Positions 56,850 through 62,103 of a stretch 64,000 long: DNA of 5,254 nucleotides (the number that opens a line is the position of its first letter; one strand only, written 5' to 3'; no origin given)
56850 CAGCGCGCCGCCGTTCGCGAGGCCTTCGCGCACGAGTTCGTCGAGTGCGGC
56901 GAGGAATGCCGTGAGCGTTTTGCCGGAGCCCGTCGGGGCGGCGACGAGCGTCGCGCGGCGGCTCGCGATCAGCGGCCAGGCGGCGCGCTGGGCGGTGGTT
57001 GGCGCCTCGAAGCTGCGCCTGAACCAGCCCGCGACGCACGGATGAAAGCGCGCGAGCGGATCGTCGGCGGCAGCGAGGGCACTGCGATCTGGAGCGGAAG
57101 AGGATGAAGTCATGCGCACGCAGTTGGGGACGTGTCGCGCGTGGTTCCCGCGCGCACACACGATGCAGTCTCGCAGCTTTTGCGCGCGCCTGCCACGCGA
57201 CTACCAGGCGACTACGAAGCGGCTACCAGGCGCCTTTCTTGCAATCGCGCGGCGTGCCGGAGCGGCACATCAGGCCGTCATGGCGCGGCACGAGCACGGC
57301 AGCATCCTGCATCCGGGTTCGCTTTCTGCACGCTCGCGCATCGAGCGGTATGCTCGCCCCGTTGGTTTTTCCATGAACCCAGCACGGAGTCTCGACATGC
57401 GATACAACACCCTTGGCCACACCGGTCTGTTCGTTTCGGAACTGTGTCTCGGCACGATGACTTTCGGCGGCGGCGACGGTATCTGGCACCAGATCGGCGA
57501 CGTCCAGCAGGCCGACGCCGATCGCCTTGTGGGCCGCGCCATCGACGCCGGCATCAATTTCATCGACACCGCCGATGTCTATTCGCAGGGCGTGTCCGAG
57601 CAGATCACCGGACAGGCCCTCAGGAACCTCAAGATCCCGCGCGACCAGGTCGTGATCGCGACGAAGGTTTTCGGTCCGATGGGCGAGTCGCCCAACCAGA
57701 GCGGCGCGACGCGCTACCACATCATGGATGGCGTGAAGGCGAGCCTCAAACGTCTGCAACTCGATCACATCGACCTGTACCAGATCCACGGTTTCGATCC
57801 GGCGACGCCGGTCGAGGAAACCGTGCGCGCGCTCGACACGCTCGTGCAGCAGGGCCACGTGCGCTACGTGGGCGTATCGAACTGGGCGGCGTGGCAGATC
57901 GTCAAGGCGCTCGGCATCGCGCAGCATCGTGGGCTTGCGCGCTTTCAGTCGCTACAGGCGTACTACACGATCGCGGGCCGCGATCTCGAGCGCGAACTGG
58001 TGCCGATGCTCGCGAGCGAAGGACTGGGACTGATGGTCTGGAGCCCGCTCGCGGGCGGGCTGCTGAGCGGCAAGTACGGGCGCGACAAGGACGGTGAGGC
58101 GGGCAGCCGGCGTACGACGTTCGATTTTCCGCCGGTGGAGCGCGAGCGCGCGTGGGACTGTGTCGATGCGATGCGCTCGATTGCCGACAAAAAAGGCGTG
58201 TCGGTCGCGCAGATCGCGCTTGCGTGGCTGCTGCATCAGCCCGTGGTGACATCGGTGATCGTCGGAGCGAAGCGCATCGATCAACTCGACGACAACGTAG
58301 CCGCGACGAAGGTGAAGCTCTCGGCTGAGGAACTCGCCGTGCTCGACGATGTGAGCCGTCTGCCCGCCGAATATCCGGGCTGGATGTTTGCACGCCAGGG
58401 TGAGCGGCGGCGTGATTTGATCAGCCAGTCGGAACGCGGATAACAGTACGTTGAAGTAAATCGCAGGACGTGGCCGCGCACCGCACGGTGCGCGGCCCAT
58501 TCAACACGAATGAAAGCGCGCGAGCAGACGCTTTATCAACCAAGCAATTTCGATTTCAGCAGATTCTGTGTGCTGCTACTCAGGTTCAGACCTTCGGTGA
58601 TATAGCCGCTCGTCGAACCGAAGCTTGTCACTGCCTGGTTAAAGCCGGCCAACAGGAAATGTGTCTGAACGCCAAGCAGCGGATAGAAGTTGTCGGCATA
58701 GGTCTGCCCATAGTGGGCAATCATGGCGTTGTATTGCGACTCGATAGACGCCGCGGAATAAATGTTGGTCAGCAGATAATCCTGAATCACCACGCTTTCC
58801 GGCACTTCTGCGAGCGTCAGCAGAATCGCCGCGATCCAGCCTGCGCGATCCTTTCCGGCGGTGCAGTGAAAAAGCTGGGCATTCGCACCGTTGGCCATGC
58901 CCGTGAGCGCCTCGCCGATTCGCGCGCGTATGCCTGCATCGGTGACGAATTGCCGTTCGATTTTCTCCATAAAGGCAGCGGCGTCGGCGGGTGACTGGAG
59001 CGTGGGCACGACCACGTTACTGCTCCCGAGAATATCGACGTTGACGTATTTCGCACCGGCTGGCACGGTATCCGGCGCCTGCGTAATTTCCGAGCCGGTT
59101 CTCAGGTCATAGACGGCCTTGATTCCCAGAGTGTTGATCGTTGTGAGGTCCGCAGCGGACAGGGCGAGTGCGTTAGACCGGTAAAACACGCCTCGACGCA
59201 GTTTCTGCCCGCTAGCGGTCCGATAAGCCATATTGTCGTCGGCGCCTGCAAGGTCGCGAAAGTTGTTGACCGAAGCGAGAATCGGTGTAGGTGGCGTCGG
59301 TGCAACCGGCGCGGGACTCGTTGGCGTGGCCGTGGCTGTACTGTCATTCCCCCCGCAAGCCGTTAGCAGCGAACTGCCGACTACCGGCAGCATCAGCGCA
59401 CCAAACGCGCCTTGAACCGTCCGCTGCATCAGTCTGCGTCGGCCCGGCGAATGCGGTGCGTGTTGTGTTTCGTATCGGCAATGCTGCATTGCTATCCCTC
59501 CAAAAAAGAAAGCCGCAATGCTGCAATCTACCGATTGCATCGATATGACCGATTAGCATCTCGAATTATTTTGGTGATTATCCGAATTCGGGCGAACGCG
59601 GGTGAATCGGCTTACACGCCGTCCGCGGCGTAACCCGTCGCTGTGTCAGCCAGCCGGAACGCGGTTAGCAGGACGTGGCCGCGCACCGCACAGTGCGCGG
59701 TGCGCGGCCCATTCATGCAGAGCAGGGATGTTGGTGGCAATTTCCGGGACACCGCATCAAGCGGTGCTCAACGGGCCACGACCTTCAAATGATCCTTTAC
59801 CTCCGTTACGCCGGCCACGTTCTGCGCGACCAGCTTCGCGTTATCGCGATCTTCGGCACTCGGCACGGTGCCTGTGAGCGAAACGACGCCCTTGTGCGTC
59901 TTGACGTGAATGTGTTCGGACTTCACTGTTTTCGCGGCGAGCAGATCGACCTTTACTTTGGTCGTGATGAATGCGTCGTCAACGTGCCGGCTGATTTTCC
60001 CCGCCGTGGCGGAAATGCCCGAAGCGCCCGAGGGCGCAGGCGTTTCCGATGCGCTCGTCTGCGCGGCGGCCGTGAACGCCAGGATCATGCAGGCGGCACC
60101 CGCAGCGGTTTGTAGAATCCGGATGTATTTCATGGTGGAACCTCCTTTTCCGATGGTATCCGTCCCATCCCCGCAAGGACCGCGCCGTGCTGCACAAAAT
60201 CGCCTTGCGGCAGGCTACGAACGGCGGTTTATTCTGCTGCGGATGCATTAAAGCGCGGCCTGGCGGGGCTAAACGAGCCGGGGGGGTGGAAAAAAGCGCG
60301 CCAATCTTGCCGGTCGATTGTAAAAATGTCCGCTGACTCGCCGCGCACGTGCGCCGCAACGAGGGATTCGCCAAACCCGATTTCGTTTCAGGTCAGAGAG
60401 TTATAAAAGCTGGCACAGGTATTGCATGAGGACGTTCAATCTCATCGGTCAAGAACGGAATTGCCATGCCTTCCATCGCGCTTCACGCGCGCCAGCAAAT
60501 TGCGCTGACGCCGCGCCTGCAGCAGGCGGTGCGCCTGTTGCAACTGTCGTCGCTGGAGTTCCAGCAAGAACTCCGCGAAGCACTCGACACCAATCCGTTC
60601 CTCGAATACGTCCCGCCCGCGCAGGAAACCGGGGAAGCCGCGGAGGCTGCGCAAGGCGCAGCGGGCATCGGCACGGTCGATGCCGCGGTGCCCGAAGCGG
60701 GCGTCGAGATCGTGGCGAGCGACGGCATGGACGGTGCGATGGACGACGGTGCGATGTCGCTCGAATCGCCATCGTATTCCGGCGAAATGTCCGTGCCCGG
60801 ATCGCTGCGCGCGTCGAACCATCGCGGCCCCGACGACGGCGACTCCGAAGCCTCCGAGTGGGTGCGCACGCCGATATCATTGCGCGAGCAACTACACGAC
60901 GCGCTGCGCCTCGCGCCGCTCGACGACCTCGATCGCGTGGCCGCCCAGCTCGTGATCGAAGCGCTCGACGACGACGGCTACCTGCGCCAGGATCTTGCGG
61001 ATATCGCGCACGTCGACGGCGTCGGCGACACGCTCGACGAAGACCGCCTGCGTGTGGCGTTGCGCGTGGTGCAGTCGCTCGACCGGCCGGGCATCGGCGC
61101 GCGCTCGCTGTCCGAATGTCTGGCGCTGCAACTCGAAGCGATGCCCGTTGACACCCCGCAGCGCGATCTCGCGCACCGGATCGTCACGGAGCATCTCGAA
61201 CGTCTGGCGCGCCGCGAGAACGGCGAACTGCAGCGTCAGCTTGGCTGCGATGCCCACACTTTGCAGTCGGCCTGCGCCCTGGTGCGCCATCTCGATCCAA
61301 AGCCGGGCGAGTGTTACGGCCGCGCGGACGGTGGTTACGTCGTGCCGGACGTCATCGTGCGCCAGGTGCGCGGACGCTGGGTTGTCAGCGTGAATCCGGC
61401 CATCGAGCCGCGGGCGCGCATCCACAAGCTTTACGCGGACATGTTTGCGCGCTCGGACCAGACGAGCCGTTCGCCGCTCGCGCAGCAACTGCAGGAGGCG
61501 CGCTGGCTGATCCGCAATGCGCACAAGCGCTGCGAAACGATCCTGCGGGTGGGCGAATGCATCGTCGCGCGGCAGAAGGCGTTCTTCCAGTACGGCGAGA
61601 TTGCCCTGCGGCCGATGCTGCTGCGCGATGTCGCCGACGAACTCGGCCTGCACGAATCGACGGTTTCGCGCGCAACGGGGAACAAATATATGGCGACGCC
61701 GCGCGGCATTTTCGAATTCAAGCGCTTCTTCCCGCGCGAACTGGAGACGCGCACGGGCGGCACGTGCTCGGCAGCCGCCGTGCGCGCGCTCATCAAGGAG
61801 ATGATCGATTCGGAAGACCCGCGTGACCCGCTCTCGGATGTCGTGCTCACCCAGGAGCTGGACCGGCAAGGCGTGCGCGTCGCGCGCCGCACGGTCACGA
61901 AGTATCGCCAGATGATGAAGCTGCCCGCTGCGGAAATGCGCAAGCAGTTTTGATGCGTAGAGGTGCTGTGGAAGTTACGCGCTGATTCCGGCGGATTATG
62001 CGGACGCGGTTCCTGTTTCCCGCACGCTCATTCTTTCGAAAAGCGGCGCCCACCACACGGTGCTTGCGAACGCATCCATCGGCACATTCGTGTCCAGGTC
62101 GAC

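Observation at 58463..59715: Phosphatase gene cassette bracketed by direct copies of a GC-rich hairpin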

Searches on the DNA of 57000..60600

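Call 68: search_rna_families(source=window, start=57000, end=60600, threshold=evalue, max_evalue=1)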
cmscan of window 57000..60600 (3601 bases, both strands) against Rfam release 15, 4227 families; matches with E-value up to 1: 0.
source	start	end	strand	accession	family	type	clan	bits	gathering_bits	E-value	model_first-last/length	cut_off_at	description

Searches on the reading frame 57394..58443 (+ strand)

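Call 4: search_protein_families(library=pfam, proteins=[window:57394-58443:+])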
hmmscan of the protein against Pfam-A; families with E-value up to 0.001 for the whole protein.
window:57394-58443:+ (349 aa): 1 family
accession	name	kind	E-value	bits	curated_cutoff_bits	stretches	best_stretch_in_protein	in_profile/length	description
PF00248.27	Aldo_ket_red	-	9.4e-83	278.1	24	1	16-320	1-289/291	Aldo/keto reductase family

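Call 64: search_protein_families(library=ncbifam, proteins=[window:57394-58443:+])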
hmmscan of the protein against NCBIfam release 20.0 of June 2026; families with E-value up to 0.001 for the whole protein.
window:57394-58443:+ (349 aa): 7 families
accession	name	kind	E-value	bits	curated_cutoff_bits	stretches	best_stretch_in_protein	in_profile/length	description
TIGR01293.1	Kv_beta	subfamily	8.6e-55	186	365.4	1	2-310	1-306/319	voltage-dependent potassium channel subunit beta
NF007912.0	PRK10625.1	equivalog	4.6e-50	170.9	415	2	138-322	155-339/346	NADP(H)-dependent aldo-keto reductase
NF049922.1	MethglyxlRedYdjG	equivalog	1.4e-49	168.9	550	1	2-320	1-320/326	NADH-dependent methylglyoxal reductase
NF007388.0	PRK09912.1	subfamily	8e-45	153.2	448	1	2-319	13-330/346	L-glyceraldehyde 3-phosphate reductase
NF007695.0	PRK10376.1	subfamily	2.3e-31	109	280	2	10-221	13-217/290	oxidoreductase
NF008377.0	PRK11172.1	equivalog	1.2e-21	77.2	327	2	46-183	22-150/267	2,5-didehydrogluconate reductase DkgB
NF008598.0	PRK11565.1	equivalog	2.1e-18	66.4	425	1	29-169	21-145/275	2,5-didehydrogluconate reductase DkgA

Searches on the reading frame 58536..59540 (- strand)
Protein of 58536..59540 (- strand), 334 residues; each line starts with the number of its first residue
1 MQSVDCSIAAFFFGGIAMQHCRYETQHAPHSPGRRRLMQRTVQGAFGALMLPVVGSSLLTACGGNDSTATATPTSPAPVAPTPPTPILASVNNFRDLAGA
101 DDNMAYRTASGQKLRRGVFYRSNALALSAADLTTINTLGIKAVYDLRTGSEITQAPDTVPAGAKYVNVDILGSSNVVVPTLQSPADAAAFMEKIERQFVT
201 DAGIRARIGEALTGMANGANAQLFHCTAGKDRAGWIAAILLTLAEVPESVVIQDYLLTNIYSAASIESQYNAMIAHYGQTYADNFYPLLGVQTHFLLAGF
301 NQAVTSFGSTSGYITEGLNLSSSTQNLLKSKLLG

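Call 4: search_protein_families(library=pfam, proteins=[window:58536-59540:-])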
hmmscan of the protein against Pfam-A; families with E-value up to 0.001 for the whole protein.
window:58536-59540:- (334 aa): 1 family
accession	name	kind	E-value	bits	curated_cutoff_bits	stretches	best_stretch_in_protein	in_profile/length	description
PF13350.11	Y_phosphatase3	-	1.8e-55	189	22.2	1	88-333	3-239/240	Tyrosine phosphatase family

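Call 17: find_homologous_proteins(query=window:58536-59540:-)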
Query window:58536-59540:- (334 aa): 318 proteins with E <= 0.001 among 8000 candidates; the best 120 are listed.
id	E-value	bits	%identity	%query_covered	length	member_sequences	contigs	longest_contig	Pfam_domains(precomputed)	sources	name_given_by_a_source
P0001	2.3e-192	656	90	100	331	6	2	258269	PF13350.12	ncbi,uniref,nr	ncbi:MAG: tyrosine-protein phosphatase [Paraburkholderia sp.]|uniref:tyrosine-protein phosphatase n=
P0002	3.4e-132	458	70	91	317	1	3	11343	PF13350.12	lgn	-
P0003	2.4e-121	423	64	93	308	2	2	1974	PF13350.12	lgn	-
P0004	5.4e-120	418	63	91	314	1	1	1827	PF13350.12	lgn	-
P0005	2.1e-119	416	63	94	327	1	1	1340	PF13350.12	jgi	jgi:protein-tyrosine phosphatase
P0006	3.9e-111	389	60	91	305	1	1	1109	PF13350.12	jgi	jgi:protein-tyrosine phosphatase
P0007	1.2e-110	388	59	93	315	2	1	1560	PF13350.12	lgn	-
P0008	6.3e-110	385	62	90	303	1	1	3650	PF13350.12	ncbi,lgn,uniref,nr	ncbi:tyrosine-protein phosphatase [Burkholderia vietnamiensis]|uniref:tyrosine-protein phosphatase n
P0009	3.0e-107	376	61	87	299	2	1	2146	PF13350.12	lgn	-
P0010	3.9e-106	373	57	94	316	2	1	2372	PF13350.12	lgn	-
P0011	2.7e-102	360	57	89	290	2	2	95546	PF13350.12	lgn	-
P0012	4.9e-98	346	57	91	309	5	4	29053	PF13350.12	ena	-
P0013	1.2e-97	345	57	81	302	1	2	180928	PF13350.12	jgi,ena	-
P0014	7.5e-96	339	53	93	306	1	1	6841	PF13350.12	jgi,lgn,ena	-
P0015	1.2e-95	338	56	90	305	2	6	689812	PF13350.12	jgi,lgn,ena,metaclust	metaclust:\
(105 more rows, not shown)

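Call 22: find_encoding_contigs(protein=P0002, flank=5000, max_places=4)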
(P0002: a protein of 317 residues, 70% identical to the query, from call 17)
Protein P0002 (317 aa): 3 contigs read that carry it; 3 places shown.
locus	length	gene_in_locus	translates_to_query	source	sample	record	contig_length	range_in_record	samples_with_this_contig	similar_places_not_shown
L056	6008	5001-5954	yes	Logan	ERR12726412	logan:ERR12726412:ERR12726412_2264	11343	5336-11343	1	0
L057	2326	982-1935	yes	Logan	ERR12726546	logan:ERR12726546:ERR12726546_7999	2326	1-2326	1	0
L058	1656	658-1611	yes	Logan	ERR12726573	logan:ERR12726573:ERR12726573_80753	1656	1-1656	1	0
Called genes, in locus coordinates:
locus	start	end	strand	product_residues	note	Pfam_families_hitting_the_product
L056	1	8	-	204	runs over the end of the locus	PF01872:RibD_C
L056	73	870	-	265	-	PF08220:HTH_DeoR, PF08279:HTH_11 (weak), PF00455:DeoRC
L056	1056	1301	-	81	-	-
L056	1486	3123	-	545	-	PF01019:G_glu_transpept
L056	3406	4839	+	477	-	PF02133:Transp_cyt_pur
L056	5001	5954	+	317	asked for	PF13350:Y_phosphatase3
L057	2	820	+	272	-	?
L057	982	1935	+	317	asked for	PF13350:Y_phosphatase3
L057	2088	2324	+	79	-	?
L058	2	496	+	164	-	?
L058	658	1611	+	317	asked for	PF13350:Y_phosphatase3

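Call 23: find_encoding_contigs(protein=P0001, flank=4000, max_places=4)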
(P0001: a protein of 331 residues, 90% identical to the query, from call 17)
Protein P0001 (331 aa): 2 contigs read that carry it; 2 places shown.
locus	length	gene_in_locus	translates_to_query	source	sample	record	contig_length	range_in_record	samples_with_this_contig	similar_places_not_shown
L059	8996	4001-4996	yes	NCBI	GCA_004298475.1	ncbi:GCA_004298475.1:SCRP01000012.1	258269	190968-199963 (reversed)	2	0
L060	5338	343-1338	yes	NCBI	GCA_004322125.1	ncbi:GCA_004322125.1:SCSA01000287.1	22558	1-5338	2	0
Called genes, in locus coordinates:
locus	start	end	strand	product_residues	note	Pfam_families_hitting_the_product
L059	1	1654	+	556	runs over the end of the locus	PF01636:APH, PF13671:AAA_33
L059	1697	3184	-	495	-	PF00309:Sigma54_AID, PF04963:Sigma54_CBD, PF04552:Sigma54_DBD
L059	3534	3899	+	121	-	PF04972:BON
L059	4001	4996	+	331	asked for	PF13350:Y_phosphatase3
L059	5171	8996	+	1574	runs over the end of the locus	PF00270:DEAD, PF04851:ResIII (faint), PF00271:Helicase_C, PF22590:Cas3-like_C_2 (weak), PF19306:WHD_Lhr, PF08494:DEAD_assoc, PF23235:WHD_3rd_Lhr, PF23234:WHD_4th_Lhr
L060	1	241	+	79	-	PF04972:BON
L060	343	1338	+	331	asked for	PF13350:Y_phosphatase3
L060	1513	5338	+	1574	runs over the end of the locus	PF00270:DEAD, PF04851:ResIII (faint), PF00271:Helicase_C, PF22590:Cas3-like_C_2 (weak), PF19306:WHD_Lhr, PF08494:DEAD_assoc, PF23235:WHD_3rd_Lhr, PF23234:WHD_4th_Lhr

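Call 29: list_cluster_members(proteins=[window:58536-59540:-, P0001, window:57394-58443:+, window:59768-60133:-])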
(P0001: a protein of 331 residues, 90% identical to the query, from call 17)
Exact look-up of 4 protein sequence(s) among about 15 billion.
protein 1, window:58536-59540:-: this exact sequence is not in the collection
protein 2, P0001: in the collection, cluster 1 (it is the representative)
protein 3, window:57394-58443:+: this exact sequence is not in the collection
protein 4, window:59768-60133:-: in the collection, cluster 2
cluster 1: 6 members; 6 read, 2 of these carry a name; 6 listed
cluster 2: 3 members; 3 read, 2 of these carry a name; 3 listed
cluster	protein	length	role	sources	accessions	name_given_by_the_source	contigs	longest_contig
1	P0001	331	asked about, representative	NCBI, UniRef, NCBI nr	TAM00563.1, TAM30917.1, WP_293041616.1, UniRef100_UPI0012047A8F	MAG: tyrosine-protein phosphatase [Paraburkholderia sp.] | tyrosine-protein phosphatase n=1 Tax=Paraburkholderia sp. TaxID=1926495 ... | tyrosine-protein phosphatase [Paraburkholderia sp.]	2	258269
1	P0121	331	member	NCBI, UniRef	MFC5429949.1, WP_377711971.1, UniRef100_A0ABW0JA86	tyrosine-protein phosphatase [Paraburkholderia denitrificans] | Tyrosine-protein phosphatase n=1 Tax=Paraburkholderia denitrificans TaxID=694025 ...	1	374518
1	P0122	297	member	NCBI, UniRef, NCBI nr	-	-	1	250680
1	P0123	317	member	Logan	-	-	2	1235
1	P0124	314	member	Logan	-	-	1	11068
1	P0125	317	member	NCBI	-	-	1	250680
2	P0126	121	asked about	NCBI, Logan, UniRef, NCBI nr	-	-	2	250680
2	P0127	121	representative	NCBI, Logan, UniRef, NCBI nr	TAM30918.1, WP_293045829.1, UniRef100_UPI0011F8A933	MAG: BON domain-containing protein [Paraburkholderia sp.] | BON domain-containing protein n=2 Tax=Paraburkholderia sp. TaxID=1926495 ... | BON domain-containing protein [Paraburkholderia sp.]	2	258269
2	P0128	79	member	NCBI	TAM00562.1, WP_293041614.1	MAG: BON domain-containing protein, partial [Paraburkholderia sp.]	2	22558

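Call 30: find_encoding_contigs(protein=P0124, flank=6000, max_places=4)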
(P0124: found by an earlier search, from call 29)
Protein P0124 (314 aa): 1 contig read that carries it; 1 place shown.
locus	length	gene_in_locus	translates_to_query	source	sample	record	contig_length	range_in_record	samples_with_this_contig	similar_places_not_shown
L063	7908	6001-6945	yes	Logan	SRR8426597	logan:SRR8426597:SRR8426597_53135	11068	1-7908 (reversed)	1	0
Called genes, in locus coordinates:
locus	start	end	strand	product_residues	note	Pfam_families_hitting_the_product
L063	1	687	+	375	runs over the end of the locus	PF00266:Aminotran_5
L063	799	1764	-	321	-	-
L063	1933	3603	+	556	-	PF01636:APH, PF13671:AAA_33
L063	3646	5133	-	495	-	PF00309:Sigma54_AID, PF04963:Sigma54_CBD, PF04552:Sigma54_DBD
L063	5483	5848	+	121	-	PF04972:BON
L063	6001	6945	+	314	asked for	PF13350:Y_phosphatase3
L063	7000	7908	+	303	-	?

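Call 31: find_encoding_contigs(protein=P0123, flank=3000, max_places=4)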
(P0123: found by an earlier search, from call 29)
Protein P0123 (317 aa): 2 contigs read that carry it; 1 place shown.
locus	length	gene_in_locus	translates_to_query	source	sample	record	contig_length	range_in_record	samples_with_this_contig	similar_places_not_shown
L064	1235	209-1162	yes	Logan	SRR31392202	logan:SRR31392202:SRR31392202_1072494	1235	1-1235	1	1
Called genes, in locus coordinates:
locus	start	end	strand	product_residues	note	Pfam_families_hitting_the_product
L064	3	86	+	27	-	?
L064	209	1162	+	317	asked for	PF13350:Y_phosphatase3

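Call 32: find_encoding_contigs(protein=P0126, flank=4000, max_places=6)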
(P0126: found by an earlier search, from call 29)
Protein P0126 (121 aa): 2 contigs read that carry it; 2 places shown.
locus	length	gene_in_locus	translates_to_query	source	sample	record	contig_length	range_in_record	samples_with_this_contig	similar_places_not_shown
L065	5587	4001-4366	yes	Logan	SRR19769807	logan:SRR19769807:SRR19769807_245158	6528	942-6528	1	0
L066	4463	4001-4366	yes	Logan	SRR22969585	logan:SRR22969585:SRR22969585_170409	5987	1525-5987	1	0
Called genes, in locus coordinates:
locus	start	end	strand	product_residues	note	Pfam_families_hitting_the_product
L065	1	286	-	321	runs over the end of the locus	-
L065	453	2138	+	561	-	PF01636:APH, PF13671:AAA_33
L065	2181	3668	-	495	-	PF00309:Sigma54_AID, PF04963:Sigma54_CBD, PF04552:Sigma54_DBD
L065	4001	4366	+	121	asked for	PF04972:BON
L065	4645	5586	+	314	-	?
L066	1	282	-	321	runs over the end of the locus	-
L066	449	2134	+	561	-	PF01636:APH, PF13671:AAA_33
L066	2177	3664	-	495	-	PF00309:Sigma54_AID, PF04963:Sigma54_CBD, PF04552:Sigma54_DBD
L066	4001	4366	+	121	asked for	PF04972:BON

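Call 63: search_solved_structures(query=window:58536-59489:-, max_evalue=0.001)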
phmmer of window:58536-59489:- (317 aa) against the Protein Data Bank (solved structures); distinct sequences matched with E-value up to 0.001: 2.
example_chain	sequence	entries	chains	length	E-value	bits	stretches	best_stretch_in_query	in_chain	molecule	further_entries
1ywf_A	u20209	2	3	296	4.4e-15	59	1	162-317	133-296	PHOSPHOTYROSINE PROTEIN PHOSPHATASE PTPB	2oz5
8dhi_A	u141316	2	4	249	4.4e-15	59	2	206-309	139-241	TYR_PHOSPHATASE_2 domain-containing protein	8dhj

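Call 64: search_protein_families(library=ncbifam, proteins=[window:58536-59489:-])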
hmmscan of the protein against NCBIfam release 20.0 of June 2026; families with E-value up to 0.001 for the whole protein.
window:58536-59489:- (317 aa): 0 families

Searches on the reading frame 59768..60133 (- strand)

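Call 4: search_protein_families(library=pfam, proteins=[window:59768-60133:-])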
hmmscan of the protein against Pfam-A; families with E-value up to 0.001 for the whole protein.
window:59768-60133:- (121 aa): 1 family
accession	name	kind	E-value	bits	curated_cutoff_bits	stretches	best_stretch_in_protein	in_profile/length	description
PF04972.22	BON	-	1.2e-17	64.4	27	1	52-119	1-68/69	BON domain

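Call 64: search_protein_families(library=ncbifam, proteins=[window:59768-60133:-])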
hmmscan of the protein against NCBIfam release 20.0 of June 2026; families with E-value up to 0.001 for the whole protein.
window:59768-60133:- (121 aa): 3 families
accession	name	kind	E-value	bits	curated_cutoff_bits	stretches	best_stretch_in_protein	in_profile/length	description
NF007858.0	PRK10568.1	equivalog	2.7e-18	66.3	174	1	19-118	26-125/206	molecular chaperone OsmY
NF008247.1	PRK11023.1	equivalog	3.2e-10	40.1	184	1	47-118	120-190/192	division/outer membrane stress-associated lipid-binding lipoprotein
NF008399.0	PRK11198.1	equivalog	2.6e-06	27.9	134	1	59-118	30-88/149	peptidoglycan-binding protein LysM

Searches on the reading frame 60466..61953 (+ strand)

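Call 4: search_protein_families(library=pfam, proteins=[window:60466-61953:+])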
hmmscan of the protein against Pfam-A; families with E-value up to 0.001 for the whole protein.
window:60466-61953:+ (495 aa): 3 families
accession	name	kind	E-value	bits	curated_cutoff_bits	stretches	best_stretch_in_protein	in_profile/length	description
PF04552.19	Sigma54_DBD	-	3.5e-60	202.8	22.8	1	338-494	4-160/160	Sigma-54, DNA binding domain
PF04963.19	Sigma54_CBD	-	5.2e-51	173.5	22.9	1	131-323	4-185/185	Sigma-54 factor, core binding domain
PF00309.25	Sigma54_AID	-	9.1e-15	54.7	23.8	1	6-47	4-45/46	Sigma-54 factor, Activator interacting domain (AID)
